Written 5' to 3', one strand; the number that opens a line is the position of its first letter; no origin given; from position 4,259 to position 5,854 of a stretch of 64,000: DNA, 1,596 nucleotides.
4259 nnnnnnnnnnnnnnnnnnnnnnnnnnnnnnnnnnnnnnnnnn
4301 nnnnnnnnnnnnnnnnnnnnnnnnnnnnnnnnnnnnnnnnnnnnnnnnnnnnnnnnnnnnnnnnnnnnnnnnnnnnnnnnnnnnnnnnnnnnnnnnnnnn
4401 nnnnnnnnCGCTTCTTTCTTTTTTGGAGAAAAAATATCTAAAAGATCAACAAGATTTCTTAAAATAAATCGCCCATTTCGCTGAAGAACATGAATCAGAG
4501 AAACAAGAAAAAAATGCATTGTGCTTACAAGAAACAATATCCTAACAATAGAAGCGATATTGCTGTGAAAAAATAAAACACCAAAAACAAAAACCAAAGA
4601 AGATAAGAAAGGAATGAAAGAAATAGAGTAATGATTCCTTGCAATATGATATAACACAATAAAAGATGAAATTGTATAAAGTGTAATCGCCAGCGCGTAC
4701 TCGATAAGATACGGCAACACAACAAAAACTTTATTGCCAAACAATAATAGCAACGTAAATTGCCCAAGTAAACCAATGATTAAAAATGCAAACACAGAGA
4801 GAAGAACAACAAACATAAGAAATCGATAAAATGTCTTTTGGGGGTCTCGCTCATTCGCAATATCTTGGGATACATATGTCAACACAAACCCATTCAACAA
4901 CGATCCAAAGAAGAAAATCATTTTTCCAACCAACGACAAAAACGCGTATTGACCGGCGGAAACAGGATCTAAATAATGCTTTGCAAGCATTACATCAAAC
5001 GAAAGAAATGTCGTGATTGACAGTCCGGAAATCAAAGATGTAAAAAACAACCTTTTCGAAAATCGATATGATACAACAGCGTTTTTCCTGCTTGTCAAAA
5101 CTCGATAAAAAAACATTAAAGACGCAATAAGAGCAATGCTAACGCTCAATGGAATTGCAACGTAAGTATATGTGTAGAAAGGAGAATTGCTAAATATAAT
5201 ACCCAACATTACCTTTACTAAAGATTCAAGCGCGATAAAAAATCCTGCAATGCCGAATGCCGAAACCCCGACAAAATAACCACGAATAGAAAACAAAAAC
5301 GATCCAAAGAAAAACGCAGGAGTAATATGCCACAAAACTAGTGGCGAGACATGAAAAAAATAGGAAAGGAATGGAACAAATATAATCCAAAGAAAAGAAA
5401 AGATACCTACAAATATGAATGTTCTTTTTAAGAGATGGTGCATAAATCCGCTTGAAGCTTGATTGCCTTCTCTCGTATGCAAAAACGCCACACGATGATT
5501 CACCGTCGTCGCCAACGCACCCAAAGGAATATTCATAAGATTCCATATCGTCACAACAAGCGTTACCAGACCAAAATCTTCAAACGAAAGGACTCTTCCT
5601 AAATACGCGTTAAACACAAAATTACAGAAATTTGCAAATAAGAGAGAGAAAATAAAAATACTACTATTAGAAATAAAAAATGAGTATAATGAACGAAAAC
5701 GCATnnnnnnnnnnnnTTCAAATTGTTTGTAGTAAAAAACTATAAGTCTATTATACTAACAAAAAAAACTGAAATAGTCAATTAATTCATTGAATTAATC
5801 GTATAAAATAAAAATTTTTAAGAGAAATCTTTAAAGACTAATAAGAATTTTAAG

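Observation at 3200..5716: Wzx-like flippase covalently fused to a GT4 glycosyltransferase at the head of a four-gene translationally coupled GT operon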

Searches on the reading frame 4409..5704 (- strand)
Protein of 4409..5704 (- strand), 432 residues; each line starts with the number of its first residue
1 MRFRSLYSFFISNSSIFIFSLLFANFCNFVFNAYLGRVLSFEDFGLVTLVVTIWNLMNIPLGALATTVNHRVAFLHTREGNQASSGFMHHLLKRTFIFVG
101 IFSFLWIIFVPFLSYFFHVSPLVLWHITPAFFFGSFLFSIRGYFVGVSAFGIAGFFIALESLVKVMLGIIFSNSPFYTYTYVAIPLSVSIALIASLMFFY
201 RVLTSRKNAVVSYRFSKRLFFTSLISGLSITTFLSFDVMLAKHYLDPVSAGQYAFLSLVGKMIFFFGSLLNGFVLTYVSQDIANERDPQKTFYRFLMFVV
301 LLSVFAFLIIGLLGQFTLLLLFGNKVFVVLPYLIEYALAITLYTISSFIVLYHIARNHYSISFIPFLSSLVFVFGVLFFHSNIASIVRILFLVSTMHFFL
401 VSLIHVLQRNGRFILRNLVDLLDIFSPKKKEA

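Call 16: search_solved_structures(query=A2, max_evalue=10, show_alignments=2)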
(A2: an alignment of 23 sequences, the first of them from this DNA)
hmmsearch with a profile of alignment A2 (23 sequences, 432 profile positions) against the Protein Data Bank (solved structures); distinct sequences matched with E-value up to 10: 6.
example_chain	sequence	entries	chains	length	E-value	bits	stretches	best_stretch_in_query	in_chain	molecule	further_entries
21ci_A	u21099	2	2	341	0.0005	22.4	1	246-348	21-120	Orexin receptor type 2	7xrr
6tpg_A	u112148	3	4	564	0.001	21.4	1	244-348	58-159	Orexin receptor type 2,GlgA glycogen synthase,Hypocretin receptor-2 | Orexin receptor type 2,GlgA glycogen synthase,Orexin receptor type 2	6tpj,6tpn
7sr8_R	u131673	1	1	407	0.0075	18.5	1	247-348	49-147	Hypocretin receptor type 2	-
7sqo_R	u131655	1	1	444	0.0098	18.1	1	247-348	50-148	Orexin receptor type 2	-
4s0v_A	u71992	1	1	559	0.016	17.4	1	252-348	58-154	Human Orexin receptor type 2 fusion protein to P. abysii Glycogen Synthase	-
5wqc_A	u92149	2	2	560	0.016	17.4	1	252-348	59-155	Orexin receptor type 2,GlgA glycogen synthase,Orexin receptor type 2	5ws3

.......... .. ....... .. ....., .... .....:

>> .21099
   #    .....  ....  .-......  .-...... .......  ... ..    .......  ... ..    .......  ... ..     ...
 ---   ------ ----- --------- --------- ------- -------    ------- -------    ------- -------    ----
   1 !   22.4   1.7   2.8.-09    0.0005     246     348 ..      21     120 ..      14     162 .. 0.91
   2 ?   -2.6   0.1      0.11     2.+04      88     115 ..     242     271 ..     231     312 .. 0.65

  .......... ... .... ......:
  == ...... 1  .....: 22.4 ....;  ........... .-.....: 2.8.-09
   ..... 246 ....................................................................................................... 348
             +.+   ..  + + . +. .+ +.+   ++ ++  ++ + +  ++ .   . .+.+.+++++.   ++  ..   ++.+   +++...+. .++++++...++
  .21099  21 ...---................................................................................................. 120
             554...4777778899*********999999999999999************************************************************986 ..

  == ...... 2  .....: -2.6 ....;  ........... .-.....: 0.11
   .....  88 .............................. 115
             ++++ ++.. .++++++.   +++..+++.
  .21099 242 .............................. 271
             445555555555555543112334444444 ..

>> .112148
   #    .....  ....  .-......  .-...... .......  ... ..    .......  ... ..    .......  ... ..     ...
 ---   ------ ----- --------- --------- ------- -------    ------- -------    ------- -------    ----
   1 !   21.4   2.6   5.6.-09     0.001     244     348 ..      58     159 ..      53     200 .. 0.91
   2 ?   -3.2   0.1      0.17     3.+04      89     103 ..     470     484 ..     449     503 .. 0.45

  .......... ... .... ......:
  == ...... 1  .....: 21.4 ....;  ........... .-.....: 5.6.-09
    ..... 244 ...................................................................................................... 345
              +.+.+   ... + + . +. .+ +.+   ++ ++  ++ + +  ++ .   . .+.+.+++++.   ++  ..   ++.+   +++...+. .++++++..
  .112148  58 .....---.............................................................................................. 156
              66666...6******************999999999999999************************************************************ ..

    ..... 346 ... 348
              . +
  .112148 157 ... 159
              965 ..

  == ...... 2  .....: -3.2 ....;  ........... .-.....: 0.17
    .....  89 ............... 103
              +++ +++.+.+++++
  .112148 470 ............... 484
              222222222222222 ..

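Call 17: search_protein_families(library=pfam, alignment_id=A2, max_evalue=0.1)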
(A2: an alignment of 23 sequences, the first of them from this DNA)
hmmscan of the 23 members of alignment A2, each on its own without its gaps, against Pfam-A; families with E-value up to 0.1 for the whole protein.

A. member 1, seq(432 aa): 1 family
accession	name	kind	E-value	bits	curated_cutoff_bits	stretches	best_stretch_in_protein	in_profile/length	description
PF01943.22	Polysacc_synt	-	0.00011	22.2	28.2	1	13-255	4-246/274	Polysaccharide biosynthesis protein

B. families by the number of members that match (of 23 scanned): 6 families
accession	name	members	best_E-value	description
PF01943.22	Polysacc_synt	11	4.1e-10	Polysaccharide biosynthesis protein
PF13440.11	Polysacc_synt_3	4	6.6e-10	Polysaccharide biosynthesis protein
PF01554.23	MatE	2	4.5e-05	MatE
PF11683.13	DUF3278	1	0.042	Protein of unknown function (DUF3278)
PF10785.14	NADH-u_ox-rdase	1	0.059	NADH-ubiquinone oxidoreductase complex I, 21 kDa subunit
PF17240.7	DUF5313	1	0.098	Family of unknown function (DUF5313)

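Call 36: predict_structure(alignment_id=A2)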
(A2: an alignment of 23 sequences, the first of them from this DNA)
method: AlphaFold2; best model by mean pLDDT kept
length: 432 residues; sequences in the alignment: 23
mean_pLDDT: 88.7   pTM: 0.85
mean pLDDT of the five models: 88.7, 87.0, 86.9, 86.4, 86.2
residues with pLDDT >= 90: 265; 70-90: 143; 50-70: 17; < 50: 7
segments of 3 or more residues with pLDDT < 50: none
pLDDT, mean of each block of 10 residues (from residue 1): 50 87 92 87 85 88 95 94 91 87 89 90 90 93 94 95 97 94 95 93 69 89 93 84 84 88 92 93 92 93 95 90 86 96 96 91 93 92 94 96 86 74 71 52
secondary structure, 60 per line:
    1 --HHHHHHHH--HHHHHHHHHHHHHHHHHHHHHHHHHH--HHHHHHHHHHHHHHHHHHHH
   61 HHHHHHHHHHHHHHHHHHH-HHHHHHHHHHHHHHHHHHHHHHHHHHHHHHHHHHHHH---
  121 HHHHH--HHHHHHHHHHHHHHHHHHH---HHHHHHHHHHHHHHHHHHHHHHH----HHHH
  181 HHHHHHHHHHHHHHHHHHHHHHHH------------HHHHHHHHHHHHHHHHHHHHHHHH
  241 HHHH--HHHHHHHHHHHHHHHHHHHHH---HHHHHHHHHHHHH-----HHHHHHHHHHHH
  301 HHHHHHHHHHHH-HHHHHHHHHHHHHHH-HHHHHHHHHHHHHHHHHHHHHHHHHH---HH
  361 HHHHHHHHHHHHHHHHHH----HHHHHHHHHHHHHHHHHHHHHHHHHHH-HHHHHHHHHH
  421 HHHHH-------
elements in order: H3-10 H13-38 H41-79 H81-117 H121-125 H128-146 H150-172 H177-204 H217-244 H247-267 H271-283 H289-312 H314-328 H330-355 H359-378 H383-409 H411-425

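Call 39: fold_search(model_id=the predicted structure, library=pdb)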
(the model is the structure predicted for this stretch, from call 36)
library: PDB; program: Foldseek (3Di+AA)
matches with E <= 10: 256; with E <= 0.001: 55
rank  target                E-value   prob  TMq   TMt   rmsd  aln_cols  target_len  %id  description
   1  6gwh                  2.3e-07  1.00  0.76  0.74   4.3       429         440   12  Outward-facing conformation of a multidrug resistance MATE family transporter of the MOP superfamily. (released 2019-06-05)
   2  9g95_A                2.3e-07  1.00  0.72  0.74   4.9       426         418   13  Lipid III flippase WzxE with NB10 nanobody in outward-facing conformation at 2.7552 A (released 2025-01-22)
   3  9ukv_A                2.3e-07  1.00  0.73  0.63   7.3       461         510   13  JM Complex - E. coli MurJ, Levivirus M lysis protein LysM (SglM) (released 2025-09-10)
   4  9nu8_A                2.5e-07  1.00  0.74  0.64   7.5       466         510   13  Structure of MurJ in complex with single gene lysis protein from phage Changjiang3 (released 2026-02-11)
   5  4mlb_A                6.6e-07  1.00  0.73  0.70   4.4       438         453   11  Reverse polarity of binding pocket suggests different function of a MOP superfamily transporter from Pyrococcus furios (released 2013-09-25)
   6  6hfb_C                6.9e-07  1.00  0.73  0.70   4.6       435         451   13  Outward-facing conformation of a multidrug resistance MATE family transporter of the MOP superfamily. (released 2019-06-12)
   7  9nu5_A                6.9e-07  1.00  0.73  0.64   7.7       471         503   14  Structure of MurJ in complex with single gene lysis protein from phage PP7 (released 2026-02-11)
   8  3vvr_A                1.1e-06  1.00  0.75  0.74   4.4       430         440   11  Crystal structure of MATE in complex with MaD5 (released 2013-04-03)
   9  6nc9                  1.3e-06  1.00  0.71  0.65  12.7       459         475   11  Lipid II flippase MurJ, outward-facing conformation (released 2019-04-17)
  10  9nu4_A                1.9e-06  1.00  0.74  0.55   7.2       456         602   13  Structure of MurJ in complex with single gene lysis protein from phage M (released 2026-02-11)
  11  9g9o_A                2.0e-06  1.00  0.71  0.74   4.6       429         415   13  Lipid III flippase WzxE with NB10 and NB7 nanobodies in outward-facing conformation - crystal 2 (released 2025-01-22)
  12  7php_A                2.0e-06  1.00  0.67  0.64   5.5       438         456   13  Structure of Multidrug and Toxin Compound Extrusion (MATE) transporter NorM by NabFab-fiducial assisted cryo-EM (released 2021-09-01)
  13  3vvn                  2.3e-06  1.00  0.72  0.70   4.8       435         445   12  Crystal structure of MATE in the straight conformation (released 2013-04-03)
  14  4mlb_B                2.5e-06  1.00  0.73  0.70   4.3       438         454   12  Reverse polarity of binding pocket suggests different function of a MOP superfamily transporter from Pyrococcus furios (released 2013-09-25)
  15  6hfb_B                2.9e-06  1.00  0.73  0.70   5.1       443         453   12  Outward-facing conformation of a multidrug resistance MATE family transporter of the MOP superfamily. (released 2019-06-12)
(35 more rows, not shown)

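Call 49: search_protein_representatives(alignment_id=A2)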
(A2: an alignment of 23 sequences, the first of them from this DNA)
Query: 23 sequences, 432 profile positions. Proteins with E-value up to 0.001 (for the whole library): 7464; up to 1e-10: 4302; up to 1e-30: 977. The best 150 are listed.
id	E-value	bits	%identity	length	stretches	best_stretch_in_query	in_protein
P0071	8.1e-152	522.6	-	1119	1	3-430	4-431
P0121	5.9e-150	516.5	-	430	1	1-422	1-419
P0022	9.1e-149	512.6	-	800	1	1-431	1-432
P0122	5.6e-148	509.9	-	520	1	1-432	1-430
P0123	1.7e-146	505.0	-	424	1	1-424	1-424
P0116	3.2e-145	500.9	-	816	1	3-430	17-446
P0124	9.1e-142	489.5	-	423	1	1-411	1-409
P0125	4.9e-141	487.1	-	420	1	7-416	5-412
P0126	1.0e-140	486.0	-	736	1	4-412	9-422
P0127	3.2e-139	481.1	-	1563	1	3-431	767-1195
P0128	8.5e-138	476.4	-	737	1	1-420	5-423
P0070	5.4e-136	470.5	-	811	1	5-430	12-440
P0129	3.2e-134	464.6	-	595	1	2-428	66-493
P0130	2.2e-132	458.6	-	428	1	1-414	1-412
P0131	1.0e-131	456.4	-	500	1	1-431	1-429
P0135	6.5e-126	437.3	-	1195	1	5-430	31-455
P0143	1.2e-121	423.2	-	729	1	6-410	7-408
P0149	2.8e-119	415.4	-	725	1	1-408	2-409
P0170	3.5e-109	382.1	-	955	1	6-407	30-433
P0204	2.2e-100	353.1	-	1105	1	5-406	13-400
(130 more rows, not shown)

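Call 50: search_protein_families(library=pfam, proteins=[P0126, P0128, P0143, P0149, P0121, P0123, P0127, P0135, P0204, P0170], max_evalue=0.001)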
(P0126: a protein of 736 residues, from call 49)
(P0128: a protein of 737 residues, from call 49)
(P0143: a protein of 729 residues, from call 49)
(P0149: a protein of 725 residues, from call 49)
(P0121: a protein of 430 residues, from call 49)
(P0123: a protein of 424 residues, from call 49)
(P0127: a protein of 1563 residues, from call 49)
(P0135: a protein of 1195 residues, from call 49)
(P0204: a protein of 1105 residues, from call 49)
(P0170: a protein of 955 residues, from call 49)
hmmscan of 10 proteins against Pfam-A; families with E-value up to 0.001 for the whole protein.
P0126 (736 aa): 3 families
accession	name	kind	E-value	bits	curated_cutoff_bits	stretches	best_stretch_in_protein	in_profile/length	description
PF00535.33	Glycos_transf_2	-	1.4e-19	71.1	23.3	1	445-580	1-131/168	Glycosyl transferase family 2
PF13641.12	Glyco_tranf_2_3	-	2.5e-08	34.6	27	1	444-573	3-131/230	Glycosyltransferase like family 2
PF01943.22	Polysacc_synt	-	1.1e-07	32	28.2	1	14-266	2-247/274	Polysaccharide biosynthesis protein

P0128 (737 aa): 4 families
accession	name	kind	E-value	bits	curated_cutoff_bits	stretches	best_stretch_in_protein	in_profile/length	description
PF00535.33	Glycos_transf_2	-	4.4e-19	69.5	23.3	1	442-608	2-166/168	Glycosyl transferase family 2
PF13641.12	Glyco_tranf_2_3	-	2.4e-12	47.8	27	1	439-656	2-225/230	Glycosyltransferase like family 2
PF01943.22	Polysacc_synt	-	2e-05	24.6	28.2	1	15-260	4-248/274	Polysaccharide biosynthesis protein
PF13440.11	Polysacc_synt_3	-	3.4e-05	23.7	23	1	37-328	2-287/293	Polysaccharide biosynthesis protein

P0143 (729 aa): 2 families
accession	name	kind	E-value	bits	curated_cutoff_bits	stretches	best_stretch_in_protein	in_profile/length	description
PF00535.33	Glycos_transf_2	-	2.5e-24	86.5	23.3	1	435-571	1-132/168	Glycosyl transferase family 2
PF13641.12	Glyco_tranf_2_3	-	1e-12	49.1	27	1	436-572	5-132/230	Glycosyltransferase like family 2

P0149 (725 aa): 3 families
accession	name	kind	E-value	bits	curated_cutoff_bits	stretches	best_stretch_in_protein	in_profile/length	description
PF00535.33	Glycos_transf_2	-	2.2e-23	83.5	23.3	1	432-569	1-132/168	Glycosyl transferase family 2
PF13641.12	Glyco_tranf_2_3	-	9.6e-14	52.4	27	1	431-558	3-130/230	Glycosyltransferase like family 2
PF13632.12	Glyco_trans_2_3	-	0.00069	19.9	27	1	598-667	99-167/198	Glycosyl transferase family group 2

P0121 (430 aa): 2 families
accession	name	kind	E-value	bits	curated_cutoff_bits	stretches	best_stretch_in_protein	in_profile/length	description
PF13440.11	Polysacc_synt_3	-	3.6e-11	43.3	23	1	33-322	2-287/293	Polysaccharide biosynthesis protein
PF01943.22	Polysacc_synt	-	9.1e-08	32.3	28.2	1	9-259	2-253/274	Polysaccharide biosynthesis protein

P0123 (424 aa): 0 families

P0127 (1563 aa): 11 families
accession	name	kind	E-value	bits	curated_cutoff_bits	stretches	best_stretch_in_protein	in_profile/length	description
PF00534.26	Glycos_transf_1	-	1.8e-43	148.5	26.4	1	1383-1545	9-172/172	Glycosyl transferases group 1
PF00535.33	Glycos_transf_2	-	3.1e-37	128.5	23.3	2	19-177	1-164/168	Glycosyl transferase family 2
PF13692.12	Glyco_trans_1_4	-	2.6e-35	122.2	27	1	1390-1531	2-142/142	Glycosyl transferases group 1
PF13641.12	Glyco_tranf_2_3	-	7.4e-25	88.7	27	2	357-585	1-230/230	Glycosyltransferase like family 2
PF13632.12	Glyco_trans_2_3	-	3.5e-21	76.4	27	1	445-643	3-196/198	Glycosyl transferase family group 2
PF13439.12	Glyco_transf_4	-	1.8e-17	64.4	28.5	1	1219-1379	2-169/170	Glycosyltransferase Family 4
PF20706.3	GT4-conflict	-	2.8e-10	40.2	26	1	1361-1557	166-384/385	Family 4 Glycosyltransferase in conflict systems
PF13524.12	Glyco_trans_1_2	-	1.9e-07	31.6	25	1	1410-1558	8-142/144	Glycosyl transferase-like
PF10111.15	Glyco_tranf_2_2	-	7.7e-07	29.3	27.3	1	19-113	1-96/276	Glycosyltransferase like family 2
PF13579.12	Glyco_trans_4_4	-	2.5e-05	25.1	29.7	1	1219-1375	1-158/158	Glycosyl transferase 4-like domain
PF13506.12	Glyco_transf_21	-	0.00068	19.6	21.7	0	84-132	16-65/174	Glycosyl transferase family 21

P0135 (1195 aa): 7 families
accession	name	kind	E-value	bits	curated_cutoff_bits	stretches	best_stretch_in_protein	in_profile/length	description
PF00534.26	Glycos_transf_1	-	1e-42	146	26.4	1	640-803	5-169/172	Glycosyl transferases group 1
PF13692.12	Glyco_trans_1_4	-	1.3e-37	129.6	27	1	651-792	2-142/142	Glycosyl transferases group 1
PF13439.12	Glyco_transf_4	-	1.2e-18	68.2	28.5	1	480-639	2-168/170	Glycosyltransferase Family 4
PF20706.3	GT4-conflict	-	1.2e-09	38.2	26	1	650-793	197-358/385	Family 4 Glycosyltransferase in conflict systems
PF13579.12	Glyco_trans_4_4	-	4.4e-09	37.3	29.7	1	480-636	1-158/158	Glycosyl transferase 4-like domain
PF13480.13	Acetyltransf_6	-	7.9e-09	36.2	22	1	988-1127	5-142/143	Acetyltransferase (GNAT) domain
PF13524.12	Glyco_trans_1_2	-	1.3e-05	25.6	25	1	676-803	9-125/144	Glycosyl transferase-like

P0204 (1105 aa): 6 families
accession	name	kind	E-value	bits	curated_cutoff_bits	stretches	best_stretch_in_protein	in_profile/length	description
PF00534.26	Glycos_transf_1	-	3.1e-26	92.4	26.4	1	923-1082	12-171/172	Glycosyl transferases group 1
PF13692.12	Glyco_trans_1_4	-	1.4e-23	84.2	27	1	927-1067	2-140/142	Glycosyl transferases group 1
PF00535.33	Glycos_transf_2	-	7.7e-22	78.4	23.3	1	433-597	1-164/168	Glycosyl transferase family 2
PF20706.3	GT4-conflict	-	1.2e-10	41.4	26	1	892-1041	161-317/385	Family 4 Glycosyltransferase in conflict systems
PF13641.12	Glyco_tranf_2_3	-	6.9e-08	33.2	27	1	432-631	3-208/230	Glycosyltransferase like family 2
PF13704.12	Glyco_tranf_2_4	-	0.00028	21.7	27.5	1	443-521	1-81/98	Glycosyl transferase family 2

P0170 (955 aa): 2 families
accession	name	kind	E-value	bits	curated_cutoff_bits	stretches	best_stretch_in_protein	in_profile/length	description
PF04229.20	GrpB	-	7.3e-08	33.2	25.5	1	802-948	3-156/159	GrpB protein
PF01636.29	APH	-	2e-06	28.2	23.2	1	542-693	50-209/239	Phosphotransferase enzyme family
